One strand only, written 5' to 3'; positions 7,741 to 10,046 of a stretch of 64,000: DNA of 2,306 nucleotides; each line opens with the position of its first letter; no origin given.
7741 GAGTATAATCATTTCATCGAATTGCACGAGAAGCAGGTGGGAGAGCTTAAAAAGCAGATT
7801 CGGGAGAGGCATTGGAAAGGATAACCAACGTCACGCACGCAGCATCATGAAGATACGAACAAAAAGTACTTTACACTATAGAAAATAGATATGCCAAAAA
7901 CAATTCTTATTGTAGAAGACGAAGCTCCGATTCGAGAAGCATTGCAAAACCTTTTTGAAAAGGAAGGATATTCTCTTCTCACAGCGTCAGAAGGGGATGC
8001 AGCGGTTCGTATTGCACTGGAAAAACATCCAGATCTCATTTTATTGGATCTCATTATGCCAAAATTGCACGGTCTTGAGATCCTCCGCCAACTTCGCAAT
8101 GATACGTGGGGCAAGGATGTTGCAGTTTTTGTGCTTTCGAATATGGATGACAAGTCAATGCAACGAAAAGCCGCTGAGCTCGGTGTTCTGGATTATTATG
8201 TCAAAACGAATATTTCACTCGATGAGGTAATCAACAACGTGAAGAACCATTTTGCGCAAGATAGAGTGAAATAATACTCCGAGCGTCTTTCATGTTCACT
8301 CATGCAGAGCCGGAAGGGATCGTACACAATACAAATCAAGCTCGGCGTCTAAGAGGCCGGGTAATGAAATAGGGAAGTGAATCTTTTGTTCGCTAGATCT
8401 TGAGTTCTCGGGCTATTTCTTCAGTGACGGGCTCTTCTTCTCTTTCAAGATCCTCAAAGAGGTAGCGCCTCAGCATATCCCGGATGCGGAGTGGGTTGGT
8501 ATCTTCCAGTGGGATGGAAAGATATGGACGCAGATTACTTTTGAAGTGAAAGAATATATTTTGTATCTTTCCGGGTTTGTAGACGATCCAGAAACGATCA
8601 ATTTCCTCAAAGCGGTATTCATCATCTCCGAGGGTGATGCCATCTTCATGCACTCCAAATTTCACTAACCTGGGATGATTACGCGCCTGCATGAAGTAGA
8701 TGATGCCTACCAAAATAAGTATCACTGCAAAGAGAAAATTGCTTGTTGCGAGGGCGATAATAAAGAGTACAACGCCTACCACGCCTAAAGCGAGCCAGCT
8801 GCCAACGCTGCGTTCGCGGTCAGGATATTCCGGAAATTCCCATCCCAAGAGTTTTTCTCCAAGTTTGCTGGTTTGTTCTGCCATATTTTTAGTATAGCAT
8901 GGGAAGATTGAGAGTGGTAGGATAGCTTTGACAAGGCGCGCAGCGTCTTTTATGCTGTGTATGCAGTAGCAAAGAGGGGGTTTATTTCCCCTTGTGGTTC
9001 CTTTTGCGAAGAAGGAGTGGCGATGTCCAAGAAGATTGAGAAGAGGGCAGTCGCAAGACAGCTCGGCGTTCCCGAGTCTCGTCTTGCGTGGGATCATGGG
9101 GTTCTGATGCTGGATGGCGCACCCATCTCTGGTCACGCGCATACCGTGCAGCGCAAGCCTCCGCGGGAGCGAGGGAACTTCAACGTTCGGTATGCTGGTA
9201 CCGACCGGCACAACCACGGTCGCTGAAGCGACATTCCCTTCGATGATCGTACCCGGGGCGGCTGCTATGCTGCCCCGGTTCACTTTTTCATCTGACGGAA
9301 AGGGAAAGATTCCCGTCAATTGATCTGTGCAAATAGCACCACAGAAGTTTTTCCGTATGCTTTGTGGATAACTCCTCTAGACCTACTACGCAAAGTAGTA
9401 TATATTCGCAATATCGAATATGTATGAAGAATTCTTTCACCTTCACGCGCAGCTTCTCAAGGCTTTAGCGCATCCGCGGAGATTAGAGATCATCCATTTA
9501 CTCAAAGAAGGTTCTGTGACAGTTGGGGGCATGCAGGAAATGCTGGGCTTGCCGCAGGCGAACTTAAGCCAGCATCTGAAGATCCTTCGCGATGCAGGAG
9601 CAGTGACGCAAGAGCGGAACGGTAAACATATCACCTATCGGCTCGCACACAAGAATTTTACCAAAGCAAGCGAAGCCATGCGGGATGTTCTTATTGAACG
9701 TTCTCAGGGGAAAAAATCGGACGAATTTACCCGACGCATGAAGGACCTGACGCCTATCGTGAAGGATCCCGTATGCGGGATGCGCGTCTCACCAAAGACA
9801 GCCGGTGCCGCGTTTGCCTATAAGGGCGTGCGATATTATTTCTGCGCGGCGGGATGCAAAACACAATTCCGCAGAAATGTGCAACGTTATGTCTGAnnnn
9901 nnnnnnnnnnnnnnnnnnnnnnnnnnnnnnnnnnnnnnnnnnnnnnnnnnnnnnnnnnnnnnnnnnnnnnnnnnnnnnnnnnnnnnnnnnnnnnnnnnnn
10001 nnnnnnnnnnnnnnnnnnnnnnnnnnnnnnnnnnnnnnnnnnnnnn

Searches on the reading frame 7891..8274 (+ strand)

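Call 67: search_protein_families(library=pfam, proteins=[window:7891-8274:+], max_evalue=0.01)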
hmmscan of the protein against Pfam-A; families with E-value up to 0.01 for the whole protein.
window:7891-8274:+ (127 aa): 3 families
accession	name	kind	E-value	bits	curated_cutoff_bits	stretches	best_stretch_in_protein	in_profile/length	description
PF00072.30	Response_reg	-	4.2e-24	85.3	30.2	1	5-114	1-107/111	Response regulator receiver domain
PF23198.2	PDE8A_N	-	0.0033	17.8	29.6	1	3-76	11-85/147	PDE8A-like, N-terminal domain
PF00702.32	Hydrolase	-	0.0088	16.9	26.4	0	36-113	82-151/191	haloacid dehalogenase-like hydrolase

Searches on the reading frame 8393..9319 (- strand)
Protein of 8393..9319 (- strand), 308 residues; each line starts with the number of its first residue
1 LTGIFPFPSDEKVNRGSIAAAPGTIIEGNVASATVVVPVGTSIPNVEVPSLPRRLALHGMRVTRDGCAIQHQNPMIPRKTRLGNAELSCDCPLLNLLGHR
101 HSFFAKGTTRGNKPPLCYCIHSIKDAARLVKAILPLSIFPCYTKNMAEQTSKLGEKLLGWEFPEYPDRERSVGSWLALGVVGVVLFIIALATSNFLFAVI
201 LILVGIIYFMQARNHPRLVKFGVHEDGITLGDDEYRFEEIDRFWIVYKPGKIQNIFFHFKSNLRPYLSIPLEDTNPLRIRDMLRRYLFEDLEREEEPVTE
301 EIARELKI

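Call 67: search_protein_families(library=pfam, proteins=[window:8393-9319:-], max_evalue=0.01)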
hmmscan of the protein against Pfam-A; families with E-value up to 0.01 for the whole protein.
window:8393-9319:- (308 aa): 1 family
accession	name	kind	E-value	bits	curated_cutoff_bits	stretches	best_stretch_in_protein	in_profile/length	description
PF19744.4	DUF6232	-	0.0045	17.8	27.4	0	166-217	30-85/117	Family of unknown function (DUF6232)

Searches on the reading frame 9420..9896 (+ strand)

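Call 67: search_protein_families(library=pfam, proteins=[window:9420-9896:+], max_evalue=0.01)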
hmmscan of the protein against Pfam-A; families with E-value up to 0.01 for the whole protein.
window:9420-9896:+ (158 aa): 5 families
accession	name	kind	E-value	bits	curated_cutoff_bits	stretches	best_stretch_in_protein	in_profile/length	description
PF01022.26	HTH_5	-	1.1e-12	48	22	1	18-62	1-45/47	Bacterial regulatory protein, arsR family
PF04945.19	YHS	-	4.7e-12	46.2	30.3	1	114-158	1-44/47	YHS domain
PF12840.13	HTH_20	-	1.5e-10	41.3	27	1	16-64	1-50/51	Helix-turn-helix domain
PF12802.13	MarR_2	-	0.00014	22.4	27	1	26-70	12-58/61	MarR family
PF01978.25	TrmB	-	0.00064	20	25.6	1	26-75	16-64/68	Sugar-specific transcriptional regulator TrmB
